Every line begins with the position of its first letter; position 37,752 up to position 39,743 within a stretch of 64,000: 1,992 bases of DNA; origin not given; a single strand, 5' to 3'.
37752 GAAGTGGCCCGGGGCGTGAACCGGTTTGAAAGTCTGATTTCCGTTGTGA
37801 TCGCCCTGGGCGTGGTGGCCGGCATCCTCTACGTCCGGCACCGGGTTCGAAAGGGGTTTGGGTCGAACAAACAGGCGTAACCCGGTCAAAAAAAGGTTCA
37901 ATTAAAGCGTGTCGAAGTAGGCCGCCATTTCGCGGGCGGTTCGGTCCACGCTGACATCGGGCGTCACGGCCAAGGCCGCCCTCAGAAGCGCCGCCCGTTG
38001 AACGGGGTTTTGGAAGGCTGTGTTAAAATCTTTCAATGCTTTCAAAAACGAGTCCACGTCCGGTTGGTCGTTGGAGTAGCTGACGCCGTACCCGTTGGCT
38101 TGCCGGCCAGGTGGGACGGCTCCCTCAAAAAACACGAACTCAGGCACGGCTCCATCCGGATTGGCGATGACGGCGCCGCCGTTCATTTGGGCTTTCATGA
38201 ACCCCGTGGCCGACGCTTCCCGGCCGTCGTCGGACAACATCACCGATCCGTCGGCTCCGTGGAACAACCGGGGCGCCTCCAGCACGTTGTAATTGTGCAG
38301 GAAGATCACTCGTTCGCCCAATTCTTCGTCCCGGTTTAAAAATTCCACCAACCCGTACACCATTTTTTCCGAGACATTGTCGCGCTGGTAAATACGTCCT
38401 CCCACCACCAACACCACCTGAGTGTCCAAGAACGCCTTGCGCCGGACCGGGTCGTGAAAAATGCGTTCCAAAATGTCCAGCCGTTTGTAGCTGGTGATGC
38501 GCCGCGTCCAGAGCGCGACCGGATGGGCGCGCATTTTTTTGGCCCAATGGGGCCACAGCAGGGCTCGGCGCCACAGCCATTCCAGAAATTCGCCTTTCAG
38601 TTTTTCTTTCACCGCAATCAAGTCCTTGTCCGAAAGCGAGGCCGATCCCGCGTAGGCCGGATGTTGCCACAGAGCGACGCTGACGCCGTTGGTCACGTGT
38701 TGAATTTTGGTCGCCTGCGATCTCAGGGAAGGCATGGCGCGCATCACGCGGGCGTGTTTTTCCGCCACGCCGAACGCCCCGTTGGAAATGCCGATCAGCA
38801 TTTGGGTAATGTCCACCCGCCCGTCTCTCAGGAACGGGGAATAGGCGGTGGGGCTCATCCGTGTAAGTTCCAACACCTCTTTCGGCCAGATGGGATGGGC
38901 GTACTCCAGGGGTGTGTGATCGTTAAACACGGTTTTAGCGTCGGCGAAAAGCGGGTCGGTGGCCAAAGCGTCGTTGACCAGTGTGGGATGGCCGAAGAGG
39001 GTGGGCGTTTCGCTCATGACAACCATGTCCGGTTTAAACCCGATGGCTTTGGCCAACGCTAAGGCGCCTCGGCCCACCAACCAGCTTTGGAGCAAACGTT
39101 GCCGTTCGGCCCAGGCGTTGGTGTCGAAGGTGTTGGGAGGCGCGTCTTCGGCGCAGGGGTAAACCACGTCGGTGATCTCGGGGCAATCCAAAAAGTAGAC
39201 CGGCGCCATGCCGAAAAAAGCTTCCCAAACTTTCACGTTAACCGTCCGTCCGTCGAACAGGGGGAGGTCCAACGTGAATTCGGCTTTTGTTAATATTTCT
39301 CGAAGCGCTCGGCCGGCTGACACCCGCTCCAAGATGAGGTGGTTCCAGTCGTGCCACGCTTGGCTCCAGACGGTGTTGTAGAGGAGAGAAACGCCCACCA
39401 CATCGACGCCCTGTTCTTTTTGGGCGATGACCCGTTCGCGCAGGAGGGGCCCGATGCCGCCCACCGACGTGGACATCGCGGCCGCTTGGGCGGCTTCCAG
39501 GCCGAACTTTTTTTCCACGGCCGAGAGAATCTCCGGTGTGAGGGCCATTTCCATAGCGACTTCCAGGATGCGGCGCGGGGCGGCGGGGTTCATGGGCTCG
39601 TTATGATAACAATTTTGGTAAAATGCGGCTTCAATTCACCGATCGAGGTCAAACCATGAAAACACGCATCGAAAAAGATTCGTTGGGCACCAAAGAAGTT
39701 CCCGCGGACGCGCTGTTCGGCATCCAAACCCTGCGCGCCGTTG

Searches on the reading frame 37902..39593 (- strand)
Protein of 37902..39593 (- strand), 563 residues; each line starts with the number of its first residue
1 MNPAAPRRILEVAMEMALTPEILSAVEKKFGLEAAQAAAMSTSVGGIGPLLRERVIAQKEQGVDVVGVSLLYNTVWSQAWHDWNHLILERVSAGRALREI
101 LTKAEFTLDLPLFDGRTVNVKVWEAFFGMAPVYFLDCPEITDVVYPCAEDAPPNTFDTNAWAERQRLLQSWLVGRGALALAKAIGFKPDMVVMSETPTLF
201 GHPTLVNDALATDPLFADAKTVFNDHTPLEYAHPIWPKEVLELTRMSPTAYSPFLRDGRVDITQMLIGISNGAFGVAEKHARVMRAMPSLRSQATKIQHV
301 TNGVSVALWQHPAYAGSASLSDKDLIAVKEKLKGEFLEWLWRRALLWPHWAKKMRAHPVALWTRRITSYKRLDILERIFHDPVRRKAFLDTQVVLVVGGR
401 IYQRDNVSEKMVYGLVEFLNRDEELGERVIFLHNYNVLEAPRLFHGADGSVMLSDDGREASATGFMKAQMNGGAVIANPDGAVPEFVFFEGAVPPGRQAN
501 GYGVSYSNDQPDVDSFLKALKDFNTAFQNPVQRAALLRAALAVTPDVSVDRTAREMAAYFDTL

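Call 38: search_protein_families(library=pfam, proteins=[window:37902-39593:-], max_evalue=0.00001)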
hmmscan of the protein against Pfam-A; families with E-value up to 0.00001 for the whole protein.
window:37902-39593:- (563 aa): 2 families
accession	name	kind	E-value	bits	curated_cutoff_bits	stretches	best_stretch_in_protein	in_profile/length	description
PF00343.26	Phosphorylase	-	8.8e-14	51.2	27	1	410-483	506-581/713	Carbohydrate phosphorylase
PF08323.17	Glyco_transf_5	-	1.1e-06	29.1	22.7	1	42-250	13-188/239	Starch synthase catalytic domain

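Call 52: search_protein_families(library=ncbifam, proteins=[window:37902-39593:-], max_evalue=0.00001)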
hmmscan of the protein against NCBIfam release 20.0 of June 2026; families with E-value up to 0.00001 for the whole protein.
window:37902-39593:- (563 aa): 4 families
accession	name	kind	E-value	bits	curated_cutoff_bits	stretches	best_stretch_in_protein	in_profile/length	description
TIGR02094.1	more_P_ylases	subfamily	8e-29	100.8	191.7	2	363-485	394-515/600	alpha-glucan family phosphorylase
NF041129.1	maldex_phorlase_Thcocales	equivalog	5.9e-12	44.5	1500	1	362-478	484-599/816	maltodextrin phosphorylase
TIGR02093.1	P_ylase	subfamily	1.3e-11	43.4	552.9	1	393-483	577-672/804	glycogen/starch/alpha-glucan family phosphorylase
NF011561.0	PRK14985.1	equivalog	1.7e-07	29.9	1273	1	416-485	596-667/800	maltodextrin phosphorylase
